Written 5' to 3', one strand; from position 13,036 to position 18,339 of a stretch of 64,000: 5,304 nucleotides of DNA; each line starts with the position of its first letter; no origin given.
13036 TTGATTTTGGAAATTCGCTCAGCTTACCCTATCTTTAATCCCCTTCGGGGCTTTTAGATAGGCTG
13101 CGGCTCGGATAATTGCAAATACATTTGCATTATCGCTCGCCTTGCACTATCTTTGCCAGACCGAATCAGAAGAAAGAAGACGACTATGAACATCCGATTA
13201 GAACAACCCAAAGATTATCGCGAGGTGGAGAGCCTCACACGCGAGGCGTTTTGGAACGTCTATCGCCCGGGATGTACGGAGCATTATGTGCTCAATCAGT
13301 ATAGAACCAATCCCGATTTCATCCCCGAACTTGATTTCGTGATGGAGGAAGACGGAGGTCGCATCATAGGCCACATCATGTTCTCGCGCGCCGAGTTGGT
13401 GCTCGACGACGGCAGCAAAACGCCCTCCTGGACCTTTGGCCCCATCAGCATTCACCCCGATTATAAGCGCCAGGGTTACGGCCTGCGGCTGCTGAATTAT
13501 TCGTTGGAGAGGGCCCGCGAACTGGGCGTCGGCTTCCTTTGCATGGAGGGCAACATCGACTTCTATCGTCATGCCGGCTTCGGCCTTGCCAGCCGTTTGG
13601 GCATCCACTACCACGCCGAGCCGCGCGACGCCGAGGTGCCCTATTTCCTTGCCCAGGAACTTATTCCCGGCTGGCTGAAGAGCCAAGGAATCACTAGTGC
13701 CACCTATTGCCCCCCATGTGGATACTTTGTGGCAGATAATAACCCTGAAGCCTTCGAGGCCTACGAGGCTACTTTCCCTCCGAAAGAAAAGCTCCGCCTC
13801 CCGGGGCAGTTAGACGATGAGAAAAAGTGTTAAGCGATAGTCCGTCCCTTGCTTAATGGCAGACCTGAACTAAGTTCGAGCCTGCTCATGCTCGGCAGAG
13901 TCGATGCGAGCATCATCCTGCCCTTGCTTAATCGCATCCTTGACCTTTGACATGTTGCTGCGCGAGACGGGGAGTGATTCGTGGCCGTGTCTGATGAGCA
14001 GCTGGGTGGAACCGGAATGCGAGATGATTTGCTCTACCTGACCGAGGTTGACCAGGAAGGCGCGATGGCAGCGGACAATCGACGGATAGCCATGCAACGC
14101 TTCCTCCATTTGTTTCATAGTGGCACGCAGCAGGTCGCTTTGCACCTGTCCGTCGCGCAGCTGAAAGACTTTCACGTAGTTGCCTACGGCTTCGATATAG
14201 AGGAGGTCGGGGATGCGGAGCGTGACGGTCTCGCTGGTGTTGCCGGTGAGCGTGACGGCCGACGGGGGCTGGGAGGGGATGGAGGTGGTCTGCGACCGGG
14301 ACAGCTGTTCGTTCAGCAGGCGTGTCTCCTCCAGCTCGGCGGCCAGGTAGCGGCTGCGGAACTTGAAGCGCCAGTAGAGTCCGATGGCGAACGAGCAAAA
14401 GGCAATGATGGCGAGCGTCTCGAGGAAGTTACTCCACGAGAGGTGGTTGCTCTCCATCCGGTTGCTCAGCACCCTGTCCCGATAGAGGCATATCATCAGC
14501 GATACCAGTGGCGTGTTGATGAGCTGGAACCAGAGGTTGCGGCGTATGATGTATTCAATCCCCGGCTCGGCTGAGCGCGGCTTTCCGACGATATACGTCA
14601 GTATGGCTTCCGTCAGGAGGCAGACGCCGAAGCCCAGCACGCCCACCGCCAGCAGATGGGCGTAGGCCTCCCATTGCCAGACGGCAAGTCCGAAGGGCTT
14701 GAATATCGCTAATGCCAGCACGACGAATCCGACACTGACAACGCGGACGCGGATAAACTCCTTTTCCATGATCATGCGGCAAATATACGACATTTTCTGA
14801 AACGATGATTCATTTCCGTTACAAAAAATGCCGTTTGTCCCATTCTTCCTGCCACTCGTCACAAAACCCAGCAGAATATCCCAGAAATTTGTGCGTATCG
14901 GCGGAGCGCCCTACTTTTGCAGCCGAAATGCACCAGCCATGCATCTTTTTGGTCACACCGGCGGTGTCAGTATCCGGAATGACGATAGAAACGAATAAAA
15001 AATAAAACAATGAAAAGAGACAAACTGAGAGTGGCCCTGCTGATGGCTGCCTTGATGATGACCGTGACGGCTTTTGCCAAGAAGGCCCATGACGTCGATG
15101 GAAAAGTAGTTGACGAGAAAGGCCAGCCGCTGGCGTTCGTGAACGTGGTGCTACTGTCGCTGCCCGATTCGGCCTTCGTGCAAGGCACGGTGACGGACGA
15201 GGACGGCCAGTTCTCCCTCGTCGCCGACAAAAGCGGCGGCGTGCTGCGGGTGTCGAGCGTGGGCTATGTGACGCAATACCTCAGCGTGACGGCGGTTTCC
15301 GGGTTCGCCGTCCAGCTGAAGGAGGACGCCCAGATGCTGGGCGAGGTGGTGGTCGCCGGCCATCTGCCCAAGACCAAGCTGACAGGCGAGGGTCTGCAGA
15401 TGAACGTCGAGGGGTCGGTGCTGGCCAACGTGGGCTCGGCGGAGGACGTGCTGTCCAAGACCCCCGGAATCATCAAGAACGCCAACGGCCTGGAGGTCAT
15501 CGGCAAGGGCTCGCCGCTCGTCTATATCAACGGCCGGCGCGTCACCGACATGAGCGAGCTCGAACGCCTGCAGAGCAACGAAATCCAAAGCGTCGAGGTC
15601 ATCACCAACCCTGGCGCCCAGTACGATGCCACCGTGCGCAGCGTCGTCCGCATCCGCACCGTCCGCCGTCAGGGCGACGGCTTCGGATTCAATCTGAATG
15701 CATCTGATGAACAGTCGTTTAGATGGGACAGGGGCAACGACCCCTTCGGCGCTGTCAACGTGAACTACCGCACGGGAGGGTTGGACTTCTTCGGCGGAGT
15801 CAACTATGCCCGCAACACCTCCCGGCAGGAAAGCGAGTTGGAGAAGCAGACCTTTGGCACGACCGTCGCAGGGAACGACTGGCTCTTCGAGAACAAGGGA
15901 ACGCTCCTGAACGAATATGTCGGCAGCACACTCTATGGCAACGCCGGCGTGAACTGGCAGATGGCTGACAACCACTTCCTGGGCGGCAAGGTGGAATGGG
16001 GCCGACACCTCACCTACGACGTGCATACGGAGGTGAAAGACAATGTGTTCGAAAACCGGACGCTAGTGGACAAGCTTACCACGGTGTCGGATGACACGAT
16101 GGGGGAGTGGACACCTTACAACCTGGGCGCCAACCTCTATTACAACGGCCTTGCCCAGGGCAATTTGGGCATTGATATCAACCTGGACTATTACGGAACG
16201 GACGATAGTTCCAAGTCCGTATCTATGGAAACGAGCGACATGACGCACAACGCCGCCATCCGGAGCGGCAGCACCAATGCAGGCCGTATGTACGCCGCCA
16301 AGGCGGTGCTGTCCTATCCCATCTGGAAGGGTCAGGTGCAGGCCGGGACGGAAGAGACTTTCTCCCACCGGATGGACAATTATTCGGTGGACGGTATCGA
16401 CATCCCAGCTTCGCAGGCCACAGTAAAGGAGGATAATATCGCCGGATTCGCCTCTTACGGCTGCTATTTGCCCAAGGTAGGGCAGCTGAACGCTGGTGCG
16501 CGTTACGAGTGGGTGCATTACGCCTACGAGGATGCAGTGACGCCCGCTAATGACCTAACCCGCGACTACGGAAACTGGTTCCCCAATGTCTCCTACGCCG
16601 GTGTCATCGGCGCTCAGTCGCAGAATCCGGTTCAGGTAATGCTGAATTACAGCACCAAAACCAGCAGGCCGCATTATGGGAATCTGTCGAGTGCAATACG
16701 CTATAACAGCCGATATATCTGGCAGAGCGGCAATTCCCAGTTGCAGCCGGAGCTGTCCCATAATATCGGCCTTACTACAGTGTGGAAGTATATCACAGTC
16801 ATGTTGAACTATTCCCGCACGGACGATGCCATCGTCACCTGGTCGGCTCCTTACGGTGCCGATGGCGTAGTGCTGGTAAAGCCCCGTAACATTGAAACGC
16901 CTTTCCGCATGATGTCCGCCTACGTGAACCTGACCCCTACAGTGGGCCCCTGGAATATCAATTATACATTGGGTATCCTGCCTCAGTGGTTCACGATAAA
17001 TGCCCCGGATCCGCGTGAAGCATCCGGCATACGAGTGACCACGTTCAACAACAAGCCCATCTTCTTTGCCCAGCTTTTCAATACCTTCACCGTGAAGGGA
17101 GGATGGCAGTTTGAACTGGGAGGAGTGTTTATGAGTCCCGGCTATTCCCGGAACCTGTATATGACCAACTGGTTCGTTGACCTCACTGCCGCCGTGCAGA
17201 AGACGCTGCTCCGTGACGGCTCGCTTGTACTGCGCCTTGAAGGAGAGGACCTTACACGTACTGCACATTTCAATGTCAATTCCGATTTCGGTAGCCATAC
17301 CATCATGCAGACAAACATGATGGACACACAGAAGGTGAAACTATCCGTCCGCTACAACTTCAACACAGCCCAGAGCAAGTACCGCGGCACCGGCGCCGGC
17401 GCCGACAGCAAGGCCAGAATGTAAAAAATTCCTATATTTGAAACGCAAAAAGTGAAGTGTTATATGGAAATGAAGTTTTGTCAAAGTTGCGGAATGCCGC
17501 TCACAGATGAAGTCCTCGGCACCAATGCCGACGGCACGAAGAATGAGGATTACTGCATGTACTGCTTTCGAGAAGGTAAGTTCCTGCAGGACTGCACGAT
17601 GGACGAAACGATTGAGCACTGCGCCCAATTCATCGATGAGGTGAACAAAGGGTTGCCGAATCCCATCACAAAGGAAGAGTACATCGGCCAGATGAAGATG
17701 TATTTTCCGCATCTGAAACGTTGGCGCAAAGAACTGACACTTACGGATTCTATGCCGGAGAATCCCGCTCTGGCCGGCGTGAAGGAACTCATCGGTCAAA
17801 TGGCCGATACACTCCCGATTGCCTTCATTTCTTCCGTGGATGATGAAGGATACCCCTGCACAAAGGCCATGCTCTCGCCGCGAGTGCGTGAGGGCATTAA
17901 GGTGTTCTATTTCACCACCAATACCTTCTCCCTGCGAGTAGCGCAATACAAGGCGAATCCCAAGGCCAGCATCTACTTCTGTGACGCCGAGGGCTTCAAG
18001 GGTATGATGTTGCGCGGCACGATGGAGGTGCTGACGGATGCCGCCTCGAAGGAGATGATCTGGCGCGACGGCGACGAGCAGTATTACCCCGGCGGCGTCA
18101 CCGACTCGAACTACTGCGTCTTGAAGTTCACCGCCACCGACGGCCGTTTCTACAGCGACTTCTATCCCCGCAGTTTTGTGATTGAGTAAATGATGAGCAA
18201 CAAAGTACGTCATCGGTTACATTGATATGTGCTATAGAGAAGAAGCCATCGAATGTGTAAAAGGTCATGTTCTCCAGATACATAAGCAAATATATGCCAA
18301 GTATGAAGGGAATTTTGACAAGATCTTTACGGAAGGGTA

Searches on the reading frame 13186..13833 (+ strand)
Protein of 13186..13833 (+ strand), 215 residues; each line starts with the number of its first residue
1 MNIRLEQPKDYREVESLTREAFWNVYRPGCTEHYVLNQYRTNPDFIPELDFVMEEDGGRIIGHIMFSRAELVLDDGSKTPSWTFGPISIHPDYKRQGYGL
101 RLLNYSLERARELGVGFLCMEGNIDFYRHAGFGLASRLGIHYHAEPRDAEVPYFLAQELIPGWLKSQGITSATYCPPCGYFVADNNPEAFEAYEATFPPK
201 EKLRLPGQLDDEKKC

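Call 92: search_protein_families(library=pfam, proteins=[window:13186-13833:+], max_evalue=0.00001)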
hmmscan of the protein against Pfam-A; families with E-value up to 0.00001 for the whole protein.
window:13186-13833:+ (215 aa): 3 families
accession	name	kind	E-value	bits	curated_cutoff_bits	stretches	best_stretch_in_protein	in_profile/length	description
PF00583.31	Acetyltransf_1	-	4.8e-11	43.4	20.7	1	44-132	28-116/116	Acetyltransferase (GNAT) family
PF13527.13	Acetyltransf_9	-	1.2e-09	38.7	25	1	3-134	2-126/127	Acetyltransferase (GNAT) domain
PF13508.13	Acetyltransf_7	-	2e-08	34.9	27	1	51-132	6-82/84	Acetyltransferase (GNAT) domain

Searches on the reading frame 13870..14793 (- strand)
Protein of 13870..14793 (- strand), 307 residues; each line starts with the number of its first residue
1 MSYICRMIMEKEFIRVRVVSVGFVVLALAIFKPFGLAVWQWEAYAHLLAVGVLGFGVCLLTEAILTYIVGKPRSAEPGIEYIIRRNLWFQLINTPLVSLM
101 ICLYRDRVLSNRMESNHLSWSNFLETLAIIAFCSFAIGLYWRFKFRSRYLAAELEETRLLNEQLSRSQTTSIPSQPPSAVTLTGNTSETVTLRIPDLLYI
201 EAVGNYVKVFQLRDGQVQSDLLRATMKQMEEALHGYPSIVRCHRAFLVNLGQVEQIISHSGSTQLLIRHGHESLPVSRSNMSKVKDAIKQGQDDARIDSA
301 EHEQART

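Call 92: search_protein_families(library=pfam, proteins=[window:13870-14793:-], max_evalue=0.00001)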
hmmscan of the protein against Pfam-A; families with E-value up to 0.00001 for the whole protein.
window:13870-14793:- (307 aa): 1 family
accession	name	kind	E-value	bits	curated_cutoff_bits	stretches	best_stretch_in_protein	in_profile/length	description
PF04397.21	LytTR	-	8.3e-16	58.4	22.6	1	188-288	2-97/98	LytTr DNA-binding domain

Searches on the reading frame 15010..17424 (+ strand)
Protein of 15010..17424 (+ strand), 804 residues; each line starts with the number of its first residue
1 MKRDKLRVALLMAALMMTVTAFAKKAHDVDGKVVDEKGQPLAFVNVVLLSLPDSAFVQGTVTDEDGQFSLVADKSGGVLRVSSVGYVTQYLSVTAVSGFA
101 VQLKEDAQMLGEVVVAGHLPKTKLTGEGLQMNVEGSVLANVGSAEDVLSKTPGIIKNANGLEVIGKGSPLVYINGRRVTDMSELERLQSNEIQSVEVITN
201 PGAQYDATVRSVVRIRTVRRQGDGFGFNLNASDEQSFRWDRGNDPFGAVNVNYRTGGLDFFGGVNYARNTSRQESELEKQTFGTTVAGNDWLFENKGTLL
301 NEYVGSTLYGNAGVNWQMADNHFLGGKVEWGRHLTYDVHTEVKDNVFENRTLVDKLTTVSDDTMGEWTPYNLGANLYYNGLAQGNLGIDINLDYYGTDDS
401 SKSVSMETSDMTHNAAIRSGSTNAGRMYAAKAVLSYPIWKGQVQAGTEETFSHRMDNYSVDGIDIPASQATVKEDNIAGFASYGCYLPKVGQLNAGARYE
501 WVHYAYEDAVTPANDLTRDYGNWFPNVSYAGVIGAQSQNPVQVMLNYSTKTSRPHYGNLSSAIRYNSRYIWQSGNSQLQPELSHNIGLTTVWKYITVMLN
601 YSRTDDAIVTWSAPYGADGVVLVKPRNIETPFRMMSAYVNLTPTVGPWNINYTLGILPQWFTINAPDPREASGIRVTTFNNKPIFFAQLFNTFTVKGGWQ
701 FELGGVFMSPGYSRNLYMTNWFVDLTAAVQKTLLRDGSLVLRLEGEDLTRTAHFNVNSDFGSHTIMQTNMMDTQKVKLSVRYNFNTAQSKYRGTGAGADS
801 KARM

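Call 93: search_protein_families(library=pfam, proteins=[window:15010-17424:+], max_evalue=0.00001)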
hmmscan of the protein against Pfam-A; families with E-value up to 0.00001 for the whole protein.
window:15010-17424:+ (804 aa): 3 families
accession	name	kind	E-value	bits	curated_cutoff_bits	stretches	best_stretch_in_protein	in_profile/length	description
PF14905.12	OMP_b-brl_3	-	2.1e-48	165.8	27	1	386-782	10-408/408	Outer membrane protein beta-barrel family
PF13715.12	CarbopepD_reg_2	-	7.9e-14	51.9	32.2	1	29-115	1-88/88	CarboxypepD_reg-like domain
PF13620.12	CarboxypepD_reg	-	1.2e-09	38.9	32.3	1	29-100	2-74/82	Carboxypeptidase regulatory-like domain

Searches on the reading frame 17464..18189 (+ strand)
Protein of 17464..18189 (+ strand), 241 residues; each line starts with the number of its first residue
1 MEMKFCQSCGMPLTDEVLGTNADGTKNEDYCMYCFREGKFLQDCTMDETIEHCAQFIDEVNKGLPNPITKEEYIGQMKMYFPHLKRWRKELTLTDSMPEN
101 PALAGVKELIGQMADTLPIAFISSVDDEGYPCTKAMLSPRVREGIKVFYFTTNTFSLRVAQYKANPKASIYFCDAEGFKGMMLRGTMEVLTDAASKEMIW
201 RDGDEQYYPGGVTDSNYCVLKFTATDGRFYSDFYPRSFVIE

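Call 93: search_protein_families(library=pfam, proteins=[window:17464-18189:+], max_evalue=0.00001)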
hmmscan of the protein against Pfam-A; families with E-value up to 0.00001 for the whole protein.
window:17464-18189:+ (241 aa): 3 families
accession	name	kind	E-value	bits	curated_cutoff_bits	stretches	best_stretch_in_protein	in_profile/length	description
PF12674.12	Zn_ribbon_2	-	5.7e-29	101.1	22.5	1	5-88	1-81/81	Putative zinc ribbon domain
PF01243.27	PNPOx_N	-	2.8e-14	54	28.1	1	117-229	12-118/120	Pyridoxamine 5'-phosphate oxidase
PF16242.11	Pyrid_ox_like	-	6.2e-10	39.2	28.8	1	119-230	15-125/149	Pyridoxamine 5'-phosphate oxidase like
